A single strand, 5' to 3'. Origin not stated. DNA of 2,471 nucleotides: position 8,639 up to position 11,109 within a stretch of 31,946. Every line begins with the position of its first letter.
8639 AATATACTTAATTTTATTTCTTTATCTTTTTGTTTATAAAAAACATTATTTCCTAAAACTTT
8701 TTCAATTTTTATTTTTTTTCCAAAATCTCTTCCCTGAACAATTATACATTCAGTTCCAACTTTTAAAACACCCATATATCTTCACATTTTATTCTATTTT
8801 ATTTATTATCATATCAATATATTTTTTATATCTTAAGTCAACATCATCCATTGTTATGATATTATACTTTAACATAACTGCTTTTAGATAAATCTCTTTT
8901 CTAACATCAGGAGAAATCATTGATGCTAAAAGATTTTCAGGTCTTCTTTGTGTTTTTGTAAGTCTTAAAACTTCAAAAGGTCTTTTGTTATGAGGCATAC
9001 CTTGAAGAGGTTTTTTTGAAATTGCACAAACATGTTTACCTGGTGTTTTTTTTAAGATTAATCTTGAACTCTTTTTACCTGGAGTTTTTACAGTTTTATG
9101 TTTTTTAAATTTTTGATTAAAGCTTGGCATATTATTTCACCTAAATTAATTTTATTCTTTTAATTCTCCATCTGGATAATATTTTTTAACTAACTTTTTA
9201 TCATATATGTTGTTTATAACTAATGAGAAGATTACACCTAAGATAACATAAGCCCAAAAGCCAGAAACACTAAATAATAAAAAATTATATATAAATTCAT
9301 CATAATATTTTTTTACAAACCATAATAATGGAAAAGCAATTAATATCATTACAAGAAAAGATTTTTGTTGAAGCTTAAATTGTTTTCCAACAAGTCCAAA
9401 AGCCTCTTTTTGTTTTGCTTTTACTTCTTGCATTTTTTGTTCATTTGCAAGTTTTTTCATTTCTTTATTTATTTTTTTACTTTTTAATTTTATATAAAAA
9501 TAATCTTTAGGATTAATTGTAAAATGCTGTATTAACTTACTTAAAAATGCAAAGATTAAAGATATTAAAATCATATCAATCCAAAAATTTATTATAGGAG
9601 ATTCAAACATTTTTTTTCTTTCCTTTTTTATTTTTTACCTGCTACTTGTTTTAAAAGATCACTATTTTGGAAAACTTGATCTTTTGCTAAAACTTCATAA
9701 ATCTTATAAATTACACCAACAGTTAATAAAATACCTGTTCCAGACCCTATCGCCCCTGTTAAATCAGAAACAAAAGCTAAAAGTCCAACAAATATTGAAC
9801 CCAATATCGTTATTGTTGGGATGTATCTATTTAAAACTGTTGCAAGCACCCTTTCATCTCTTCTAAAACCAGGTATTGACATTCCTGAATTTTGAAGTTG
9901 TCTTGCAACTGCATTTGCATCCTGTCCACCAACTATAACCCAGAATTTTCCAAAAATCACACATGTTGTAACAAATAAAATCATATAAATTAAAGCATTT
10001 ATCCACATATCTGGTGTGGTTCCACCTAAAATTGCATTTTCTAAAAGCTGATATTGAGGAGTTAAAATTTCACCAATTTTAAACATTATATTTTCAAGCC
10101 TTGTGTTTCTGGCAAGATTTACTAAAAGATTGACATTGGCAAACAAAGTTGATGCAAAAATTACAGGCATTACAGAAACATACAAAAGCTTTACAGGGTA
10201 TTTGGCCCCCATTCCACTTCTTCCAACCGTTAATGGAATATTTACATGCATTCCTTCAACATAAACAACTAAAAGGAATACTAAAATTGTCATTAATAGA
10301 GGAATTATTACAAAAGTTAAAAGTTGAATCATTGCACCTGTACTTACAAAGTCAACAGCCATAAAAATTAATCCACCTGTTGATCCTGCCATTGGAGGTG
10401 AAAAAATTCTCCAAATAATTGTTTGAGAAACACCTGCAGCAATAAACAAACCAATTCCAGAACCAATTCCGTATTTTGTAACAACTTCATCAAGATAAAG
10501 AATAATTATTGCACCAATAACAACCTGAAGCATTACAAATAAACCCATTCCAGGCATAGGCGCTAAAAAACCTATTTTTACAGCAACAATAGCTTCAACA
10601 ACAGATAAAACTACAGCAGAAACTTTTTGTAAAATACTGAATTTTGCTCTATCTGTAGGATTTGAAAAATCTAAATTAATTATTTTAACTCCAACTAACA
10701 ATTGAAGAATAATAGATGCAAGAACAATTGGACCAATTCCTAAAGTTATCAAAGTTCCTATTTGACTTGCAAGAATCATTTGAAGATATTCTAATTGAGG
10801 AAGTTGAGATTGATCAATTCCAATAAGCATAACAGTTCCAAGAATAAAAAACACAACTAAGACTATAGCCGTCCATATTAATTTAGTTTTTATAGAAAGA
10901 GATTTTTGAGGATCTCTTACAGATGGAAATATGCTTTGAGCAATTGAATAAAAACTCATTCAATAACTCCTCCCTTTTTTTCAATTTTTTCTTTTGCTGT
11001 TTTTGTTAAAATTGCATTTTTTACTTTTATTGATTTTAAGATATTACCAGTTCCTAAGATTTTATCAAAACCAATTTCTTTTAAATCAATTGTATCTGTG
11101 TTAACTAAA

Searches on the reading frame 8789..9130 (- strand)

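Call 66: search_protein_families(library=pfam, proteins=[window:8789-9130:-], max_evalue=0.001)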
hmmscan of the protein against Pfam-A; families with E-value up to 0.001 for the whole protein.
window:8789-9130:- (113 aa): 1 family
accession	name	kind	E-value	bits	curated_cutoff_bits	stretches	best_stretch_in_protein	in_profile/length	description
PF01199.23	Ribosomal_L34e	-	7e-11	42.7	27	1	2-85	11-93/94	Ribosomal protein L34e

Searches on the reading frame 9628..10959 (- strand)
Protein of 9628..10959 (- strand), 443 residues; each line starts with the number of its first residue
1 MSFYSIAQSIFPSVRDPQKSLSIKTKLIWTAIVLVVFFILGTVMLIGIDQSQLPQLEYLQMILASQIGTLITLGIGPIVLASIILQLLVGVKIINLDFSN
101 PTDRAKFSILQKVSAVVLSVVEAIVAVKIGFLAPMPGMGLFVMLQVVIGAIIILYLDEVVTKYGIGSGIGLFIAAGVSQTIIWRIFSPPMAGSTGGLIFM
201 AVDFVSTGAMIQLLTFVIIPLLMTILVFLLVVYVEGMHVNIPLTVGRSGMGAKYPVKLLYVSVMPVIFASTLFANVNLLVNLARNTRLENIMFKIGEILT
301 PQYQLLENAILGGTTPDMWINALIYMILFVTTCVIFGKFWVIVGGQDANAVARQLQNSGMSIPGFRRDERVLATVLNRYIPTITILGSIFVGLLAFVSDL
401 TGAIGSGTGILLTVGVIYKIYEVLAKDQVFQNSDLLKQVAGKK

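Call 66: search_protein_families(library=pfam, proteins=[window:9628-10959:-], max_evalue=0.001)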
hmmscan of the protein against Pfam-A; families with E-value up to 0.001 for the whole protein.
window:9628-10959:- (443 aa): 2 families
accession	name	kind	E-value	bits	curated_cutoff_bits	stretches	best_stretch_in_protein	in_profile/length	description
PF00344.25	SecY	-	9e-67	226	32.2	1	69-421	1-306/306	SecY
PF10559.14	Plug_translocon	-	0.00052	20.2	22.1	0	35-68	1-35/35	Plug domain of Sec61p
